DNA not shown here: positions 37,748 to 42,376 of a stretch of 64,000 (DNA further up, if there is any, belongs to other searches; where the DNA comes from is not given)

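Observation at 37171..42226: ElbD-like four-domain megaenzyme (FAR-acyl-AMP ligase-ACP-PlsC) followed by a HAD phosphatase: candidate ether/alkyl-glycerolipid module with permuted domain order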

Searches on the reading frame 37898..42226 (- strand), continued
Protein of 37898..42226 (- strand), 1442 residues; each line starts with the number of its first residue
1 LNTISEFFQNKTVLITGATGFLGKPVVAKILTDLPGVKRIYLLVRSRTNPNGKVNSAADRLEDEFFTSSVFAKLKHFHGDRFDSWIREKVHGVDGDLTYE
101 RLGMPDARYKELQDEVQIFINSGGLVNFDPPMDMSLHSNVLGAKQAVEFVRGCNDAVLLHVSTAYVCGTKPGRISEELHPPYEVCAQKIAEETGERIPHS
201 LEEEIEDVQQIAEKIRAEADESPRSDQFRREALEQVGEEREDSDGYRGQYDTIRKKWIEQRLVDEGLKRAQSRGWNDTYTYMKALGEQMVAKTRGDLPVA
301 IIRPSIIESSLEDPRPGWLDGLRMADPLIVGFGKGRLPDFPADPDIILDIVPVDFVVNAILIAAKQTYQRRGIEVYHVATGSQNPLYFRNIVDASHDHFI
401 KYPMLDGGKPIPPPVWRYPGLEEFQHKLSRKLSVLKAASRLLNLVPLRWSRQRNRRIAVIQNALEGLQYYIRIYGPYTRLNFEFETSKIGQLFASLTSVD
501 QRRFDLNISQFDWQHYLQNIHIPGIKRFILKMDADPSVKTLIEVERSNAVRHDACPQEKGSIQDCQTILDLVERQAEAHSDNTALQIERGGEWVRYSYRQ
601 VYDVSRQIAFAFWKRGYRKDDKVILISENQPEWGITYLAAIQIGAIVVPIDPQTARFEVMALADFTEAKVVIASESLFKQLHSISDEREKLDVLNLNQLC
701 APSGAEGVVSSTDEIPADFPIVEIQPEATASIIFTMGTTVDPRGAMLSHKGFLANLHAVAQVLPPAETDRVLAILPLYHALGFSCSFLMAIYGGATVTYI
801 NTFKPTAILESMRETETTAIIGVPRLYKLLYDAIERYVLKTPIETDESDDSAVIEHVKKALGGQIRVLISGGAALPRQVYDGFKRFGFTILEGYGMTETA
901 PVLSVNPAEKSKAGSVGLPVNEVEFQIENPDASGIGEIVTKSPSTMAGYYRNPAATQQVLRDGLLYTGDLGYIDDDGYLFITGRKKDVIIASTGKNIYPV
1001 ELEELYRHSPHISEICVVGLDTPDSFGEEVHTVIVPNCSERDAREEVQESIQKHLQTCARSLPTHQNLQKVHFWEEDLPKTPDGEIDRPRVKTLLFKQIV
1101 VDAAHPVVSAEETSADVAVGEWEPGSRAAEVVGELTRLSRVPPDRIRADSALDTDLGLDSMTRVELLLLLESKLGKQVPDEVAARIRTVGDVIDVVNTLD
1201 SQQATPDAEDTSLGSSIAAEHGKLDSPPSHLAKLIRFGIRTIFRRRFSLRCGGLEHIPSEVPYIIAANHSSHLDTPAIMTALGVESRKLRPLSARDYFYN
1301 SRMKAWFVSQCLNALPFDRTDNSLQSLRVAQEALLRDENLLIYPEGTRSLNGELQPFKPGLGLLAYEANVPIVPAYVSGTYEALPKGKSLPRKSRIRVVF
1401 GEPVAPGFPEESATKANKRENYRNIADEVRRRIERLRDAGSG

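Call 15: find_related_loci(query=A1, collection=genome_contigs, flank=10000)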
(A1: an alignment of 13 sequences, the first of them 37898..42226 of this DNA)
Query A1 (1442 aa) in genome_contigs; peptide patterns used: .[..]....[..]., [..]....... (x = any residue, [..] = any of these).
158 stretches matched a pattern; 114 encode a relative of the query (tblastn E <= 1e-3); the best 80 are kept; 79 distinct loci.
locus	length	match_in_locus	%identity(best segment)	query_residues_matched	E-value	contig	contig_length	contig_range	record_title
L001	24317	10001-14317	87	1-1440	0e+0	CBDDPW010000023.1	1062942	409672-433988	MAG: Candidatus Poribacteria bacterium isolate 3f36937d-8c17-4172-b0cd-efb7b76609bb genome assembly, contig: contig_23,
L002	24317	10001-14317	87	1-1440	0e+0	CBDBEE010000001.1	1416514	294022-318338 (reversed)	MAG: Candidatus Poribacteria bacterium isolate 9eb15a66-94a6-4ca6-bf90-476f30333b94 genome assembly, contig: contig_1, w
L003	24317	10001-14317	87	1-1440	0e+0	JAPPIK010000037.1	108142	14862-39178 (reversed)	MAG: Candidatus Poribacteria bacterium isolate RHO2_bin_20 NODE_297_length_108142_cov_41.727969, whole genome shotgun se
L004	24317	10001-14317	90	1-1440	0e+0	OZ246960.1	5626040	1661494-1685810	MAG: Candidatus Poribacteria bacterium isolate 0ebab745-6bcd-42b0-bac1-d05ba6febf80 genome assembly, chromosome: 1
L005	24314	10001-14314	77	1-1442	0e+0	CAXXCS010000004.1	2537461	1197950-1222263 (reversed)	MAG: Candidatus Poribacteria bacterium isolate f2072dac-7ec4-414b-ba18-4a473c62d403 genome assembly, contig: contig_4, w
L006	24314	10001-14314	86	1-1439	0e+0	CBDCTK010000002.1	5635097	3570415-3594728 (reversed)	MAG: Candidatus Poribacteria bacterium isolate 5e1f03a3-4ce1-415a-a4c9-4ecbe52226bd genome assembly, contig: contig_2, w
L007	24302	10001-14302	65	1-1439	0e+0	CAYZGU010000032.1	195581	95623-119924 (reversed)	MAG TPA_asm: uncultured bacterium isolate SRP092796_co2_738 genome assembly, contig: k141_7470842, whole genome shotgun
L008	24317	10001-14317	88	1-1440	0e+0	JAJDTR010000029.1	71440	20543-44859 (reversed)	MAG: Candidatus Poribacteria bacterium isolate jk18x1bzbins.36 k141_92414, whole genome shotgun sequence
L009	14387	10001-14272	58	1-1437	0e+0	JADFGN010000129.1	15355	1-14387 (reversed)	MAG: Candidatus Poribacteria bacterium isolate B30T1B8 B30T1B8_NODE6955, whole genome shotgun sequence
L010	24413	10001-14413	58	1-1437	0e+0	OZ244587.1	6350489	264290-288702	MAG: Candidatus Poribacteria bacterium isolate 01ec1ce0-d2a5-493a-a37f-f7455bcb6da2 genome assembly, chromosome: 1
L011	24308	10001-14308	57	1-1436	0e+0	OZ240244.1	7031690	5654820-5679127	MAG: Candidatus Poribacteria bacterium isolate 530b1872-db39-4376-9dde-5bfc35f27194 genome assembly, chromosome: 1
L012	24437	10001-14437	56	1-1441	0e+0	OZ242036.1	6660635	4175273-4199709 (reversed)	MAG: Candidatus Poribacteria bacterium isolate 54b3e0b4-8990-4cd1-959a-c9693763f33b genome assembly, chromosome: 1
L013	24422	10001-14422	56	1-1437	0e+0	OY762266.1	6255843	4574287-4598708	MAG: Candidatus Poribacteria bacterium isolate f15cbddf-0c87-47e8-aab1-4ca568006f86 genome assembly, chromosome: 1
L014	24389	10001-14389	57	1-1437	0e+0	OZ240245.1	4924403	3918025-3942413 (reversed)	MAG: Candidatus Poribacteria bacterium isolate dca23892-4e13-4299-a543-0851fd76b4fe genome assembly, chromosome: 1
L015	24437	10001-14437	56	1-1437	0e+0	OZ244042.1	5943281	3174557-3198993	MAG: Candidatus Poribacteria bacterium isolate 82c2f847-b3a6-4516-8f18-366283cf6473 genome assembly, chromosome: 1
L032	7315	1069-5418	43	1-1442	0e+0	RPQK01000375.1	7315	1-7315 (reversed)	MAG: Acidobacteria bacterium isolate metabat2.299 metabat2.299_Contig_424893, whole genome shotgun sequence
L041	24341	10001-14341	42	1-1442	0e+0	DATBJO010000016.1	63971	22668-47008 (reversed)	MAG TPA_asm: Gemmatimonadota bacterium isolate SMAG_U3922 k141_2418686, whole genome shotgun sequence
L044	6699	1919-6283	42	1-1442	0e+0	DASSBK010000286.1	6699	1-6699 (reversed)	MAG TPA_asm: Gemmatimonadota bacterium isolate SMAG_U892 k141_1138509, whole genome shotgun sequence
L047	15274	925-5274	42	1-1442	0e+0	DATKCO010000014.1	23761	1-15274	MAG TPA_asm: Gemmatimonadota bacterium isolate SMAG_U14448 k141_1843431, whole genome shotgun sequence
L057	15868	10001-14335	41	1-1442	0e+0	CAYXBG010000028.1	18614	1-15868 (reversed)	MAG TPA_asm: uncultured Acidobacteriota bacterium isolate binchicken_co46_642 genome assembly, contig: NODE_5464_length_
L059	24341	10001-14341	41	1-1442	0e+0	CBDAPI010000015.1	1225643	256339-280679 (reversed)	MAG: Acidobacteriota bacterium isolate f35b9e99-e4d3-4cb6-9eee-81227bac6fb5 genome assembly, contig: contig_15, whole ge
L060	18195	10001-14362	42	1-1442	0e+0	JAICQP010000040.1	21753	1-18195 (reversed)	MAG: Gemmatimonadetes bacterium isolate TY_HY_2_bin.52 k141_2045635_length_21753_cov_33.7317, whole genome shotgun seque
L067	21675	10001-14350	39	1-1442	0e+0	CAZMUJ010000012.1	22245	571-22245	MAG TPA_asm: uncultured Acidobacteriota bacterium isolate SRP092796_co1_103 genome assembly, contig: k141_6685540, whole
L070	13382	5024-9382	42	1-1442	0e+0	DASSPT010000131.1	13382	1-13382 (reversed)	MAG TPA_asm: Gemmatimonadota bacterium isolate SMAG_U1285 k141_231518, whole genome shotgun sequence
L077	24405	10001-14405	42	1-1442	0e+0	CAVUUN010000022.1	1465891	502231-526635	MAG: uncultured Acidobacteriota bacterium isolate MFD03899.bin.1.231 genome assembly, contig: contig_9064, whole genome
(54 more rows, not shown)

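Call 37: find_encoding_contigs(protein=window:37898-42226:-, flank=3000, max_places=4)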
Protein window:37898-42226:- (1442 aa): no gene with exactly this product is on record in the collection.

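Call 38: search_solved_structures(query=window:37898-42226:-, max_evalue=1e-10)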
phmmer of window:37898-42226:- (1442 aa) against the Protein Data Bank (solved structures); distinct sequences matched with E-value up to 1e-10: 136 (the best 60 are shown).
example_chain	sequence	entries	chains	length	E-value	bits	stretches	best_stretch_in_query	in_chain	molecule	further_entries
7eoz_A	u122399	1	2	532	7.9e-75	255.5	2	222-531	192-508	Fatty acyl-CoA reductase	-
8wev_A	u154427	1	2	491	4e-45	157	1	587-1044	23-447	Feruloyl-CoA Synthetase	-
8weu_A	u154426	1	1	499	4.3e-45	156.9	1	587-1044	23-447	Fatty-acyl-CoA synthase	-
3tsy_A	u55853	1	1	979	1.4e-44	155.2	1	595-1094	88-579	Fusion Protein 4-coumarate--CoA ligase 1, Resveratrol synthase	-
5bsm_A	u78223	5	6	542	1.6e-44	155.1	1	593-1092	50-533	4-coumarate--CoA ligase 2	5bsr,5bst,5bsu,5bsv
5u95_A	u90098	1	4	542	1.6e-44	155.1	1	593-1092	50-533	4-coumarate--CoA ligase 2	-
5bsw_A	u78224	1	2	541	1.1e-43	152.3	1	594-1092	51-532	4-coumarate--CoA ligase 2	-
3a9u_A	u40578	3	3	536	1.7e-43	151.6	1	589-1093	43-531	4-coumarate--CoA ligase | 4-coumarate:CoA ligase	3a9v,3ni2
3r44_A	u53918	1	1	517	8.9e-41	142.7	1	593-1088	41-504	fatty acyl CoA synthetase FADD13 (FATTY-ACYL-CoA SYNTHETASE)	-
5ie0_A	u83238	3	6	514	9.3e-40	139.3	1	564-1090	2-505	Oxalate--CoA ligase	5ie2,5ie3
4gxq_A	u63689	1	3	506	1.1e-38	135.7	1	594-1088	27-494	Malonyl CoA synthetase, Benzoate-CoA ligase Chimeric protein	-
4fuq_A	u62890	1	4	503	1.2e-38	135.6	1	594-1049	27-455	Malonyl CoA synthetase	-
4fut_A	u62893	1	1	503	2e-38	134.9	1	594-1039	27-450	Malonyl CoA synthetase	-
4gxr_A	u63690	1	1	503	7.2e-38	133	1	594-1037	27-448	Malonyl CoA synthetase, Benzoate-CoA ligase Chimeric protein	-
5x8f_A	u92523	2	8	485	6.3e-36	126.6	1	864-1035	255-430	2-succinylbenzoate--CoA ligase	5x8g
6abh_A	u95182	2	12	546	3.4e-34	120.9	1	597-1095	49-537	Red-bioluminescence eliciting luciferase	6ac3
4m46_A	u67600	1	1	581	2.1e-27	98.3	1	594-1095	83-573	Luciferase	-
3qya_A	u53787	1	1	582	2.7e-27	98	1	594-1095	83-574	Luciferase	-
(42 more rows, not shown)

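Call 48: find_encoding_contigs(protein=P0001, flank=6000, max_places=3)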
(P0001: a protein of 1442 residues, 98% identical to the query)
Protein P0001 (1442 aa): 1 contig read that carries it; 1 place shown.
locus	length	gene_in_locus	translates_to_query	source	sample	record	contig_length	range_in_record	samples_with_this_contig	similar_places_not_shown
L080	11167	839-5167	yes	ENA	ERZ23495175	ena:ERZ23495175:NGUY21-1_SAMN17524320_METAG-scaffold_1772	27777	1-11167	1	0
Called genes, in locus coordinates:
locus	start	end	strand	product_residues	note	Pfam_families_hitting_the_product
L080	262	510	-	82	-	-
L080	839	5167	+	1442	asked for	PF07993:NAD_binding_4, PF03015:Sterile, PF00501:AMP-binding, PF23562:AMP-binding_C_3 (weak), PF13193:AMP-binding_C (weak), PF00550:PP-binding (weak), PF01553:Acyltransferase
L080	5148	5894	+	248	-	PF00702:Hydrolase (weak), PF08282:Hydrolase_3 (faint), PF12710:HAD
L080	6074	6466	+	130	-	-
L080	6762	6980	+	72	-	-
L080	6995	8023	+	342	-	-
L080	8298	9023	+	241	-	PF01555:N6_N4_Mtase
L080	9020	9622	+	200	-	-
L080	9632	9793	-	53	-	-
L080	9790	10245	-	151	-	PF02391:MoaE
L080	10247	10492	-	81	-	PF02597:ThiS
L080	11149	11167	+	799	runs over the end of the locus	PF02065:Melibiase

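Call 62: search_protein_representatives(protein=window:38627-42226:-)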
Query: 1200 residues. Proteins with E-value up to 0.001 (for the whole library): 154109; up to 1e-10: 73311; up to 1e-30: 11552. The best 150 are listed.
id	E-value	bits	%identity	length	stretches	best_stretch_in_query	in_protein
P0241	0.0e+00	1534.6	57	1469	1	1-1199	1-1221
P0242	0.0e+00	1384.0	64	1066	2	1-683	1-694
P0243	0.0e+00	1182.6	49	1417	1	3-1197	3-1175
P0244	0.0e+00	1050.4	48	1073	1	3-1082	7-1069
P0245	0.0e+00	1022.3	45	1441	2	2-934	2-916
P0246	0.0e+00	1012.7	44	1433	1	27-1197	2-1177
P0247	3.9e-295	998.5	44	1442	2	3-838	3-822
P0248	1.7e-287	973.2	43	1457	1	1-1196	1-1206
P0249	1.5e-285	966.8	41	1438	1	2-1196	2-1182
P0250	3.3e-284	962.3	42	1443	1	1-1195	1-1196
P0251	1.0e-279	947.5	41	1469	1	1-1198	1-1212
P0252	4.4e-274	928.8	45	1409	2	241-1196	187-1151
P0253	1.4e-264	897.4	40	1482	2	4-834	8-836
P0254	2.1e-261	886.8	42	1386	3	563-1198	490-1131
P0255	2.0e-245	833.9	40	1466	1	4-1195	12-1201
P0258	5.9e-237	805.9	39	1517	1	3-1197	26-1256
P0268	1.9e-208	711.4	37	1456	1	9-1193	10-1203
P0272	6.7e-188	643.4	37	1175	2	260-1095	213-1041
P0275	4.5e-176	604.2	34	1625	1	4-1196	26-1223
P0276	1.1e-172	593.1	35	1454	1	3-1196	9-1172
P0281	2.4e-167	575.3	34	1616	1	7-1181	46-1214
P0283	2.9e-165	568.4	35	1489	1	4-1173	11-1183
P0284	2.9e-161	555.2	34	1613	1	4-1195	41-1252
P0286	1.2e-160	553.1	34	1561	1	8-1183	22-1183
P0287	3.7e-160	551.5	34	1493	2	714-1196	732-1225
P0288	5.6e-158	544.3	34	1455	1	4-1195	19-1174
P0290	5.2e-155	534.5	33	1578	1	4-1173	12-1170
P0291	7.9e-155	533.9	33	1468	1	4-1195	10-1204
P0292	1.4e-154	533.0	33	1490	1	5-1172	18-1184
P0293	2.4e-154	532.2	33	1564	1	4-1192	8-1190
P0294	3.7e-152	525.0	33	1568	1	9-1197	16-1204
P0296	4.4e-147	508.2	32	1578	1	5-1192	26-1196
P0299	1.6e-145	503.0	33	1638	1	4-1185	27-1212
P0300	6.0e-145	501.1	32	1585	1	5-1196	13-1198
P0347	9.1e-106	371.4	39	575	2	856-1095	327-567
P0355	1.5e-101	357.4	29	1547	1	4-1062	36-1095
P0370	1.7e-97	344.0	39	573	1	581-1095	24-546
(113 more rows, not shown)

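Call 63: list_cluster_members(proteins=[P0291, P0288, P0276, P0283, P0292, P0287, P0268, P0258, P0255, P0251])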
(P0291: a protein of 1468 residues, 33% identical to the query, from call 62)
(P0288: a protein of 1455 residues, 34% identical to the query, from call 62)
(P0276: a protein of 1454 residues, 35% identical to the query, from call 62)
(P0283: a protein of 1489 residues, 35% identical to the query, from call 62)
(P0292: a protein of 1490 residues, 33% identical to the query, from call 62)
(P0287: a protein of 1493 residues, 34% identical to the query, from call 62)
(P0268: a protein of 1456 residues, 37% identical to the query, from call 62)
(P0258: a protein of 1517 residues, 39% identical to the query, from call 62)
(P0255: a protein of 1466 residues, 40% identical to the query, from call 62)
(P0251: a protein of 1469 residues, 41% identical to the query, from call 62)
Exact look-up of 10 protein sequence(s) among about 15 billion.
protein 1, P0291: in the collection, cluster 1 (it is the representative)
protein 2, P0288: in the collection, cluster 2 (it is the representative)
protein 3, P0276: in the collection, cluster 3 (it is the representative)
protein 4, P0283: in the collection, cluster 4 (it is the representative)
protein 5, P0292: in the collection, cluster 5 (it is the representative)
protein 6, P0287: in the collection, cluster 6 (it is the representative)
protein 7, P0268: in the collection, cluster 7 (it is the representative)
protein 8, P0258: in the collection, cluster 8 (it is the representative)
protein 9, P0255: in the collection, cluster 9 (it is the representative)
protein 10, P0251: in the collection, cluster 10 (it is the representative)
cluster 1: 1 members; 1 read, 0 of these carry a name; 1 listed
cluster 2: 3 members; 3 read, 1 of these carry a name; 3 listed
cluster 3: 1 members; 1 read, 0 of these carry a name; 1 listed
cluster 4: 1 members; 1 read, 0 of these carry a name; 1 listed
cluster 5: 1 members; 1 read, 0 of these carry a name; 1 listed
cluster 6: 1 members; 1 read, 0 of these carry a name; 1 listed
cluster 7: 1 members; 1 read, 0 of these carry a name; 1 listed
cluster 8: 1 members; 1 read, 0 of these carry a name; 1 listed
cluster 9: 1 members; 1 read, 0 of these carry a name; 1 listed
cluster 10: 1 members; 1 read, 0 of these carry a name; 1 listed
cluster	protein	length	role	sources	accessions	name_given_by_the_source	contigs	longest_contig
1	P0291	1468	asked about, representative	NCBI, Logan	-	-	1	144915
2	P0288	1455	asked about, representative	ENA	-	-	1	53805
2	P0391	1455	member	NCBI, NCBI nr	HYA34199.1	MAG TPA: AMP-binding protein [Candidatus Binataceae bacterium] | AMP-binding protein [Candidatus Binataceae bacterium]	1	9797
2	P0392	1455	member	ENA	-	-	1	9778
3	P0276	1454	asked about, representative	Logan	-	-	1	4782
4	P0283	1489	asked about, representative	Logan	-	-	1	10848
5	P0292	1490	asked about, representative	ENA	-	-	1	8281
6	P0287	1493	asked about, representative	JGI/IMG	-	-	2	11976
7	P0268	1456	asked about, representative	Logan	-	-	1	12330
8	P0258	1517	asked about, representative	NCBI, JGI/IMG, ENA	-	-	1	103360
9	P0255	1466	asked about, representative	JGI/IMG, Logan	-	-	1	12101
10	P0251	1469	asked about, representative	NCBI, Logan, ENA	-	-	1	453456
